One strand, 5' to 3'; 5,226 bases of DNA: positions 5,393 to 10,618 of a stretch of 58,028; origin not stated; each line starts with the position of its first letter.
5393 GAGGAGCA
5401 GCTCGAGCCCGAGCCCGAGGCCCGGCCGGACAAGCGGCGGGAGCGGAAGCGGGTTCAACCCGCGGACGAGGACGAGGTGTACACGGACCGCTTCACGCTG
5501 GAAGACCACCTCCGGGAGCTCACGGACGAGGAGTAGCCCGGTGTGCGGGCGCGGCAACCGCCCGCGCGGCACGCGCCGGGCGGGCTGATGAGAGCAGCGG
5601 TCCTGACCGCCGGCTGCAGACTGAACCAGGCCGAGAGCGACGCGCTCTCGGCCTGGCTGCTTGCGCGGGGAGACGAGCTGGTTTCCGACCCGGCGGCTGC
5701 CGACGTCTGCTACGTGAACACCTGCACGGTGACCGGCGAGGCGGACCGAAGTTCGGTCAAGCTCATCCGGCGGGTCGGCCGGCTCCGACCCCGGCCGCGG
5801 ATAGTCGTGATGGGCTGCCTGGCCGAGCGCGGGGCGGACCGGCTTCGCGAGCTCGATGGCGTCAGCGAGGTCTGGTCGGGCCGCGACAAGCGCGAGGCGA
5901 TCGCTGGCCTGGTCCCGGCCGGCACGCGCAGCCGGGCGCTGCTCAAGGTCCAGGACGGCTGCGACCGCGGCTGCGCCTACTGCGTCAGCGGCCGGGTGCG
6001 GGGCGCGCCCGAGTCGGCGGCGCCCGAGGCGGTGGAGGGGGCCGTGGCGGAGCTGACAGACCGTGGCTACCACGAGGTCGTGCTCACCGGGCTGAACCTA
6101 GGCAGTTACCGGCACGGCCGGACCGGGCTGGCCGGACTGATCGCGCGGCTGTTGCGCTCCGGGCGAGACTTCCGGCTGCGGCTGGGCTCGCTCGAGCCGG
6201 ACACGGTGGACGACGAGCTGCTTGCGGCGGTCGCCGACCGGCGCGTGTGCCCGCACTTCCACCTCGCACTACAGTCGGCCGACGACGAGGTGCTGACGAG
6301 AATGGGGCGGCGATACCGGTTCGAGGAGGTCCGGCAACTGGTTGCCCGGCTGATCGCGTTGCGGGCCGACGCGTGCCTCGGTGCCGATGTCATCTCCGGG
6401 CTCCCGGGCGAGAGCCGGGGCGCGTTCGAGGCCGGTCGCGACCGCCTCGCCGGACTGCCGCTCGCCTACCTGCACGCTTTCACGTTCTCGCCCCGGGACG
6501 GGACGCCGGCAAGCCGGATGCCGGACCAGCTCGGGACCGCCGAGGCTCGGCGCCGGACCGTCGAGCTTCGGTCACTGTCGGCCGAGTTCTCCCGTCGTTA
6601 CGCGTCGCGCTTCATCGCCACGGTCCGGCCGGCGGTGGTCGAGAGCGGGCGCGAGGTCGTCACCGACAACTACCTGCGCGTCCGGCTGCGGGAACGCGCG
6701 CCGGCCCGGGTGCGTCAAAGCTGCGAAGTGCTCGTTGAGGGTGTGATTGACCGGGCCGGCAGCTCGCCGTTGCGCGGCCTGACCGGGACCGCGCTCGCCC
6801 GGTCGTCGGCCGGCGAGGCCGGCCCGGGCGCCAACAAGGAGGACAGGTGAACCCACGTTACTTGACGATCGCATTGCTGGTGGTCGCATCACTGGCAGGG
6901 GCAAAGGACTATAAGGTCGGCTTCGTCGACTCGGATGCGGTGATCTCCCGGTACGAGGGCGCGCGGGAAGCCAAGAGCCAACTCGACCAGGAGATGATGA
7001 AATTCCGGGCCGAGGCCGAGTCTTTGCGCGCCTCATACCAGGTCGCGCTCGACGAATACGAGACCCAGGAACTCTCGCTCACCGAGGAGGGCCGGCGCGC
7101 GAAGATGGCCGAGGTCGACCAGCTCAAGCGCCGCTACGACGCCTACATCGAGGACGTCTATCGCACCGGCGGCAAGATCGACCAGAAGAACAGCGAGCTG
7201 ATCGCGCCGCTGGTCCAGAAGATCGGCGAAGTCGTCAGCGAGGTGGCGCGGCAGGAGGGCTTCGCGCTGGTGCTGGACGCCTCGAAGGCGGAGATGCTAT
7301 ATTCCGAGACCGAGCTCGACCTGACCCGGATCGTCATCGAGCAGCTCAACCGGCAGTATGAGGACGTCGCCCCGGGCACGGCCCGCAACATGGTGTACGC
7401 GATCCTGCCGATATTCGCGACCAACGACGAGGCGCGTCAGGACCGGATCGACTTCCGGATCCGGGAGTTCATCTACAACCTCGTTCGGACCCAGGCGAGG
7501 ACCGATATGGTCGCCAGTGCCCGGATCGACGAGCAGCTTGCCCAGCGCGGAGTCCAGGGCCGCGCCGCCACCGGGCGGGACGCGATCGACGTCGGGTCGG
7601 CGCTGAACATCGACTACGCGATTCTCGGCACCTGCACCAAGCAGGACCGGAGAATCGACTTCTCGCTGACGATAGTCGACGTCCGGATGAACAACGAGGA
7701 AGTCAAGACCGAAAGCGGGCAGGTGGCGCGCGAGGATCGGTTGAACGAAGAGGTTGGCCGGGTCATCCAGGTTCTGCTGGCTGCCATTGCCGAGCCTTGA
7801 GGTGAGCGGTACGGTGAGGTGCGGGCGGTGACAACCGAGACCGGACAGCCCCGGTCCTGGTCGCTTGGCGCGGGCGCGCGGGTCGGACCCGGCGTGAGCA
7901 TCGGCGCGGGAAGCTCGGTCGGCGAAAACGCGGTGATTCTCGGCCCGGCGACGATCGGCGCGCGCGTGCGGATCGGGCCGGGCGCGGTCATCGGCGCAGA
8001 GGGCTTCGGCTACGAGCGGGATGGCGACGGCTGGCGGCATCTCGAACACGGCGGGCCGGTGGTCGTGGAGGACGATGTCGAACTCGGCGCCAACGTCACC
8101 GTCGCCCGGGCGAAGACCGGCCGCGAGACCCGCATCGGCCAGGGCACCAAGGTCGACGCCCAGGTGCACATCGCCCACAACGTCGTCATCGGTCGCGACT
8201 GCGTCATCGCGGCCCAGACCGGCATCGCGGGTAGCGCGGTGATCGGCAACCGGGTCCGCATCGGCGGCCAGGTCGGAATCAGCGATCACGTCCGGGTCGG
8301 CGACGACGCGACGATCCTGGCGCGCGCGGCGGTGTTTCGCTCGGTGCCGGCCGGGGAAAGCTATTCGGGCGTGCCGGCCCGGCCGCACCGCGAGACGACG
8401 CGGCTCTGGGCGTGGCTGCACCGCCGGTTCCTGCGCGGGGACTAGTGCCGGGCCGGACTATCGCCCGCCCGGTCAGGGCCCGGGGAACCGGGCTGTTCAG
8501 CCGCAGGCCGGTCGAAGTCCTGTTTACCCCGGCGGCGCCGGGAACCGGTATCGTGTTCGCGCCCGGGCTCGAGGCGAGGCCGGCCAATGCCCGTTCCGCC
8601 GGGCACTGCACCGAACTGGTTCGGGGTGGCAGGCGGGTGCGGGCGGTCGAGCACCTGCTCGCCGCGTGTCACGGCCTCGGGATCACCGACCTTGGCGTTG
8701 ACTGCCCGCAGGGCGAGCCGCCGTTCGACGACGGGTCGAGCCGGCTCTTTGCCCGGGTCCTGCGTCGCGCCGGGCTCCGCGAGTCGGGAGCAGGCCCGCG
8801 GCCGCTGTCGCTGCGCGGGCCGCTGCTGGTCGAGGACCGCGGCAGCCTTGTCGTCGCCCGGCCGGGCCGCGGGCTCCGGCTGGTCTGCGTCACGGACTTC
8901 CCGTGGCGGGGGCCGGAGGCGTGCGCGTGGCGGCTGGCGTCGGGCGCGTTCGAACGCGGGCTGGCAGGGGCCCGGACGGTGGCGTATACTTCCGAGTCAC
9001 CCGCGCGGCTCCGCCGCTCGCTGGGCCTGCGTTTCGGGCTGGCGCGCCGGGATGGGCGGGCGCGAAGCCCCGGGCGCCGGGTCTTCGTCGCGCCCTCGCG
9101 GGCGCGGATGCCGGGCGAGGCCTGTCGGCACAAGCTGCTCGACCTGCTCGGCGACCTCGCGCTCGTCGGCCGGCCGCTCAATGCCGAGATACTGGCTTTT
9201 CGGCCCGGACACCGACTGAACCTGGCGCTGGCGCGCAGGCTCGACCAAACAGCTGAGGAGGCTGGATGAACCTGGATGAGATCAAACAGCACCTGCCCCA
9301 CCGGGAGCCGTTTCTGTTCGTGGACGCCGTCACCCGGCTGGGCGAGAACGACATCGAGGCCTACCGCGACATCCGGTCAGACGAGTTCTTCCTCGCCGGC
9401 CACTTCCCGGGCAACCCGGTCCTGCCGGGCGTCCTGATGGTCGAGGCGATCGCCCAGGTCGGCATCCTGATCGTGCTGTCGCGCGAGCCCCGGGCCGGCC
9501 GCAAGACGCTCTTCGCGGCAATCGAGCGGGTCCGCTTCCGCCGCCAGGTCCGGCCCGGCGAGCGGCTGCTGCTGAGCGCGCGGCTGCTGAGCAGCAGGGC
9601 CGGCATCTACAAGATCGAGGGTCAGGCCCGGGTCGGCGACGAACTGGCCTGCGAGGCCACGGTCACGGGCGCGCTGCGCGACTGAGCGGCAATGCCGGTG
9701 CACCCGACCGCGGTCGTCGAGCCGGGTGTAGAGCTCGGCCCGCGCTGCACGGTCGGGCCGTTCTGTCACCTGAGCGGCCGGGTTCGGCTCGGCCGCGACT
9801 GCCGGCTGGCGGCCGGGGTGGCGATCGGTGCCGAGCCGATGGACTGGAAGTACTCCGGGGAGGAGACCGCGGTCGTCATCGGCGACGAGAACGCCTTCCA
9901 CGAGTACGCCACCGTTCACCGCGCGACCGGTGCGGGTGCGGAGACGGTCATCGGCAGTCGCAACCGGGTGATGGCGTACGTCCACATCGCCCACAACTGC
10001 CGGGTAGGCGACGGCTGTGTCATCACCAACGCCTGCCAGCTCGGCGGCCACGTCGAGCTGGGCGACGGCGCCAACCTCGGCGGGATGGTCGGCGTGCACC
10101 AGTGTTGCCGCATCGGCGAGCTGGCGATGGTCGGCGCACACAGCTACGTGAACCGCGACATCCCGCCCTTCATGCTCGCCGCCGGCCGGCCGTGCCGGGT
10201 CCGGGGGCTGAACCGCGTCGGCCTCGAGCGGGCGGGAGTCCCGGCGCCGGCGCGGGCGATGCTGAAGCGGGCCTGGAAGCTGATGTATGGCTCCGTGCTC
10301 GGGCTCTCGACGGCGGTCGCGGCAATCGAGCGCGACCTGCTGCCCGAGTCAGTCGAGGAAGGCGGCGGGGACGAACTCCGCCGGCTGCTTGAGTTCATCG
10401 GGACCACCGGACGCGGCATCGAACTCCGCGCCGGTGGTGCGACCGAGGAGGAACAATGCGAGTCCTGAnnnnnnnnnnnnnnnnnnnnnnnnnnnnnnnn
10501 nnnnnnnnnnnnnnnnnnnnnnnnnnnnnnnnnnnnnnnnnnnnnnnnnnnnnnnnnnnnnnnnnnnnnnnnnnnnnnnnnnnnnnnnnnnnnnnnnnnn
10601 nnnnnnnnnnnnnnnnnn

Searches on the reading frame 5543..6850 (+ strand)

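Call 21: search_protein_families(library=pfam, proteins=[window:5543-6850:+], max_evalue=0.001)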
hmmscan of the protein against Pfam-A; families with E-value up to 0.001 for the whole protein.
window:5543-6850:+ (435 aa): 2 families
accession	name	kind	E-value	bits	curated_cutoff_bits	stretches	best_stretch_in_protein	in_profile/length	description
PF00919.26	UPF0004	-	1.6e-20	73.4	27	1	18-111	2-96/98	Uncharacterized protein family UPF0004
PF04055.27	Radical_SAM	-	6.9e-18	65.8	29.5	1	135-296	2-160/166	Radical SAM superfamily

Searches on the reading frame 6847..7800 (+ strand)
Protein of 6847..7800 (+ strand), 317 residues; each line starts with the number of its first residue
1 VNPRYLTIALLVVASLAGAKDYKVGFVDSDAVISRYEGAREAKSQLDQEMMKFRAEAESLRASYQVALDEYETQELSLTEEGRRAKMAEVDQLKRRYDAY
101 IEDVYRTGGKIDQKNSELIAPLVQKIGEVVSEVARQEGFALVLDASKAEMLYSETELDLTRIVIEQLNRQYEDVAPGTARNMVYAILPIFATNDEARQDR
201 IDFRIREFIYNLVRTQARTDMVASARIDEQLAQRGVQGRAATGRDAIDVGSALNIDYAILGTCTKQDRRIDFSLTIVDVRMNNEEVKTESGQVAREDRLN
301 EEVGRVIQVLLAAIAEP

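Call 21: search_protein_families(library=pfam, proteins=[window:6847-7800:+], max_evalue=0.001)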
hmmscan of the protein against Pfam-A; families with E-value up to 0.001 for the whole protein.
window:6847-7800:+ (317 aa): 1 family
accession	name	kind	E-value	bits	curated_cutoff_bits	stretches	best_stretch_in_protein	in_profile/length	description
PF03938.19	OmpH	-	1.9e-23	83.7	32.4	1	23-167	1-141/141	Outer membrane protein (OmpH-like)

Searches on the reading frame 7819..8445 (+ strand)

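Call 21: search_protein_families(library=pfam, proteins=[window:7819-8445:+], max_evalue=0.001)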
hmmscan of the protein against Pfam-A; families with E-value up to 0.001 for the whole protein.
window:7819-8445:+ (208 aa): 3 families
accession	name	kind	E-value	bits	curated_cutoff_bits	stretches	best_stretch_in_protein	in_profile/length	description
PF00132.30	Hexapep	-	2.3e-28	97.1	27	4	104-138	2-36/36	Bacterial transferase hexapeptide (six repeats)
PF25084.1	LbH_EIF2B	-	1.1e-14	54.7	54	1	81-166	22-105/105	EIF2B subunit epsilon LbH domain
PF14602.12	Hexapep_2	-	4.5e-06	26.7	27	0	141-166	3-26/34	Hexapeptide repeat of succinyl-transferase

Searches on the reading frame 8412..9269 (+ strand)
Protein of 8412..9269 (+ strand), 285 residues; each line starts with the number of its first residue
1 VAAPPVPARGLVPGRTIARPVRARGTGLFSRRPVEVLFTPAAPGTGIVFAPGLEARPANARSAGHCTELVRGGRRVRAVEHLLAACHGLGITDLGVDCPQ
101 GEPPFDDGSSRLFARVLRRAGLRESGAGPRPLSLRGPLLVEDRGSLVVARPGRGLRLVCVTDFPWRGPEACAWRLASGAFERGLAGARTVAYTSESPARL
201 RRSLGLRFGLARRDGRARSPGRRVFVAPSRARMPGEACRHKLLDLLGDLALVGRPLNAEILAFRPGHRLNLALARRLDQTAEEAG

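Call 21: search_protein_families(library=pfam, proteins=[window:8412-9269:+], max_evalue=0.001)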
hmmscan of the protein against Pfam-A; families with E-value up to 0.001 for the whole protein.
window:8412-9269:+ (285 aa): 1 family
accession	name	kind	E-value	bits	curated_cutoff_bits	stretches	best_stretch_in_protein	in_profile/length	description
PF03331.19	LpxC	-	8.1e-51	173.5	27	1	15-277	2-266/268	UDP-3-O-acyl N-acetylglycosamine deacetylase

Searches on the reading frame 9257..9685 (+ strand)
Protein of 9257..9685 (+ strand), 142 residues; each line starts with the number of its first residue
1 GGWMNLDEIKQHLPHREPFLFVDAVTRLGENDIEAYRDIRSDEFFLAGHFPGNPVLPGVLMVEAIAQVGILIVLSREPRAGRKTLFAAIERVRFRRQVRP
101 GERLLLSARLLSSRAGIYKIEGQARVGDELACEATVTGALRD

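Call 22: search_protein_families(library=pfam, proteins=[window:9257-9685:+], max_evalue=0.001)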
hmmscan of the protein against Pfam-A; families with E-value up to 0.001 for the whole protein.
window:9257-9685:+ (142 aa): 2 families
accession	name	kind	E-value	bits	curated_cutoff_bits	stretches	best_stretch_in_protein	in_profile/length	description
PF07977.19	FabA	-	3e-26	92.1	23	1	13-134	1-137/138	FabA-like domain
PF03061.28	4HBT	-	0.00046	20.9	20.6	0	80-111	27-57/79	Thioesterase superfamily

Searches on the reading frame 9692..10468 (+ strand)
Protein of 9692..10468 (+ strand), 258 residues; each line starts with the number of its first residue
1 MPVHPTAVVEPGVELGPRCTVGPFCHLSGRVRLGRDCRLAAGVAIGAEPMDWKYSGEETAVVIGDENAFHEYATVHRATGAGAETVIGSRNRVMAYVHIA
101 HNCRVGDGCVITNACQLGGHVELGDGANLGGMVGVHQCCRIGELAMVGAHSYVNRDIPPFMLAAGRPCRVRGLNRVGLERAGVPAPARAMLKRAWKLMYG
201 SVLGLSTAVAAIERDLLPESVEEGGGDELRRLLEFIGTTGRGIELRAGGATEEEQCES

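Call 22: search_protein_families(library=pfam, proteins=[window:9692-10468:+], max_evalue=0.001)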
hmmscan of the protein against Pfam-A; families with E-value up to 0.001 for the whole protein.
window:9692-10468:+ (258 aa): 3 families
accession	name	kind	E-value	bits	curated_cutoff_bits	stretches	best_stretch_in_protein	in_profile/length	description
PF00132.30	Hexapep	-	1.1e-25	88.6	27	4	85-113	2-30/36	Bacterial transferase hexapeptide (six repeats)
PF13720.11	Acetyltransf_11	-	2.5e-18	66.7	24.5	1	156-243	1-81/82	Udp N-acetylglucosamine O-acyltransferase; Domain 2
PF25084.1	LbH_EIF2B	-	3.3e-07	30.7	54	0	61-133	22-91/105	EIF2B subunit epsilon LbH domain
